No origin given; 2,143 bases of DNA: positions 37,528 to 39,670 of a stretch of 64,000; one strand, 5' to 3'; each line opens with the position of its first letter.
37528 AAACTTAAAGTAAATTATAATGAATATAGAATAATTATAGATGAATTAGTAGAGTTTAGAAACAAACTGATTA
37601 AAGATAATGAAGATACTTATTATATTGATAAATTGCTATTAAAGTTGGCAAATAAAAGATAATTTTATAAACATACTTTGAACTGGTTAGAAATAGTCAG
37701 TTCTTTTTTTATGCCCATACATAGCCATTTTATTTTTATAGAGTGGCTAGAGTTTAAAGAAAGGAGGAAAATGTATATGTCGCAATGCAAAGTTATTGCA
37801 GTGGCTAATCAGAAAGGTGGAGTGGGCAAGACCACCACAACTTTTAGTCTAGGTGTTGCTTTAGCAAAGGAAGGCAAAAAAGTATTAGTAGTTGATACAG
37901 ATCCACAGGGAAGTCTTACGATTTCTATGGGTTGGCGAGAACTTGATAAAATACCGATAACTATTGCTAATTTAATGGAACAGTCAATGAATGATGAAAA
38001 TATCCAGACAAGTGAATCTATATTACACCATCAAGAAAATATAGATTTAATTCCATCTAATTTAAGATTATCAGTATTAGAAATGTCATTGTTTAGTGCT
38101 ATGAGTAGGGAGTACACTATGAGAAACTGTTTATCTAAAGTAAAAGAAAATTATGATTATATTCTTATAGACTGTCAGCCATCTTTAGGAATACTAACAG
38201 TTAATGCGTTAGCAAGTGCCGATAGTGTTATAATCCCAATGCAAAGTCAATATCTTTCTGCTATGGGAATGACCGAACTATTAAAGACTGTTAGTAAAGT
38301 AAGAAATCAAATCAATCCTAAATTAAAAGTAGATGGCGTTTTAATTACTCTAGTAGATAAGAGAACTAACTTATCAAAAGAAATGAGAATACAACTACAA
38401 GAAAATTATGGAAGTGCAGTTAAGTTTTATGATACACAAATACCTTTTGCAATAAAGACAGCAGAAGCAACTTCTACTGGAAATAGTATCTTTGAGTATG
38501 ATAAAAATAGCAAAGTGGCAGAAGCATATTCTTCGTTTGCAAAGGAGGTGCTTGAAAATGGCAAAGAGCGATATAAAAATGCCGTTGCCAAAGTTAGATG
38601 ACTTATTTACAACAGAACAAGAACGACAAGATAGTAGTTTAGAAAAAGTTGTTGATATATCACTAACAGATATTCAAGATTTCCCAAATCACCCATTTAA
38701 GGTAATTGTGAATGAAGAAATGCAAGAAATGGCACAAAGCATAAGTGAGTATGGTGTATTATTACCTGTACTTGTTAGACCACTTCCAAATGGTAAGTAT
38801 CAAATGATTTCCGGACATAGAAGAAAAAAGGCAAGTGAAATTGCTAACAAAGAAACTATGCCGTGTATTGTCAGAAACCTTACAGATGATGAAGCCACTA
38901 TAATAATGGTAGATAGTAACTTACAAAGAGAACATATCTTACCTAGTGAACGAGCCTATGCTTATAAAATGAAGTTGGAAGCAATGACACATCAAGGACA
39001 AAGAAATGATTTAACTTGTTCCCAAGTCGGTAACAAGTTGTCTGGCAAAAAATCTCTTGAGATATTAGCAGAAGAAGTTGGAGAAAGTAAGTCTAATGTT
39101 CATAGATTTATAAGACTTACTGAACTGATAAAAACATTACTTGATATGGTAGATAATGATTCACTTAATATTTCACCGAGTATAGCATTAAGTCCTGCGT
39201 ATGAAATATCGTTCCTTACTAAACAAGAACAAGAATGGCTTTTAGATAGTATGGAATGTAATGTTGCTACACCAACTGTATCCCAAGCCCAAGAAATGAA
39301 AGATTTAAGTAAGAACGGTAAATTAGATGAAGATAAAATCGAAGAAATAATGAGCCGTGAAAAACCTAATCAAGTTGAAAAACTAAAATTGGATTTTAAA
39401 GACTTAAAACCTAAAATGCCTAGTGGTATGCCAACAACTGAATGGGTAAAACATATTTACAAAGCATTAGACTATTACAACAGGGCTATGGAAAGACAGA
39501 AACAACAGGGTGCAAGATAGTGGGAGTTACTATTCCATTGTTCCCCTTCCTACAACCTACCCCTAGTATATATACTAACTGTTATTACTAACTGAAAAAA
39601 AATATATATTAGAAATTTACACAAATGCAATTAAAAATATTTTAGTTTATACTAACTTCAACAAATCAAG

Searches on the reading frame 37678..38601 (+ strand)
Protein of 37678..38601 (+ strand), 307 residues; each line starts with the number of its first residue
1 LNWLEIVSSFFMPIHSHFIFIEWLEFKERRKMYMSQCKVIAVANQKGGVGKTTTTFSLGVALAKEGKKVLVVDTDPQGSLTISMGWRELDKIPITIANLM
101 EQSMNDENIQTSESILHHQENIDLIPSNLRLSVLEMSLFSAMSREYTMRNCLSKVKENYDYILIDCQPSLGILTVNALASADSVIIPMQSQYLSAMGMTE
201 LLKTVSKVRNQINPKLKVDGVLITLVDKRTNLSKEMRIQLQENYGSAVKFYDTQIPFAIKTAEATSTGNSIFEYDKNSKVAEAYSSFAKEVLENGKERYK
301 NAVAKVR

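Call 66: search_protein_families(library=pfam, proteins=[window:37678-38601:+], max_evalue=0.01)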
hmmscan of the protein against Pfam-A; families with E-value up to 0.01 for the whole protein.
window:37678-38601:+ (307 aa): 11 families
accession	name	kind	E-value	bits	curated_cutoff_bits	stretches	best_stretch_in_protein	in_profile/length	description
PF13614.12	AAA_31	-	4.2e-60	203.2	27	1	37-218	1-177/177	AAA domain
PF01656.29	CbiA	-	6.9e-27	94.3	25.4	1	40-270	1-124/125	CobQ/CobB/MinD/ParA nucleotide binding domain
PF10609.15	ParA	-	1.6e-13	51.1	27.1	1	38-291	4-245/246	NUBPL iron-transfer P-loop NTPase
PF02374.21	ArsA_ATPase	-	3e-13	50.1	24.3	1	45-242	8-203/305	Anion-transporting ATPase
PF09140.17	MipZ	-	4.5e-12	46.3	20.7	1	39-193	2-134/262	ATPase MipZ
PF00142.24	Fer4_NifH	-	9.8e-11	42.1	25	1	45-115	7-74/271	4Fe-4S iron sulfur cluster binding proteins, NifH/frxC family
PF06564.18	CBP_BcsQ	-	1.1e-10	41.8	21.3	1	38-186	2-143/234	Cellulose biosynthesis protein BcsQ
PF07015.17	VirC1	-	2.3e-06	27.6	24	1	38-88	2-49/231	VirC1 protein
PF00448.28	SRP54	-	0.00034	20.7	22.7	0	48-75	11-38/196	SRP54-type protein, GTPase domain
PF07755.17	DUF1611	-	0.0019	18.1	25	1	35-82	10-57/201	Domain of unknown function (DUF1611_C) P-loop domain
PF03308.22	MeaB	-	0.0051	16.3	23.1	1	47-79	42-74/273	Methylmalonyl Co-A mutase-associated GTPase MeaB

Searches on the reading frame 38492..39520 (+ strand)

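Call 66: search_protein_families(library=pfam, proteins=[window:38492-39520:+], max_evalue=0.01)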
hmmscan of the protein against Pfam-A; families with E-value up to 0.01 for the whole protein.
window:38492-39520:+ (342 aa): 2 families
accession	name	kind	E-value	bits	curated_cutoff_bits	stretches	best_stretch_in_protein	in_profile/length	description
PF02195.25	ParB_N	-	3.8e-19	69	26.3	1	52-145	2-95/95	ParB N-terminal domain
PF17762.8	HTH_ParB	-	0.0023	18.5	22.6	0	190-227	24-61/102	ParB HTH domain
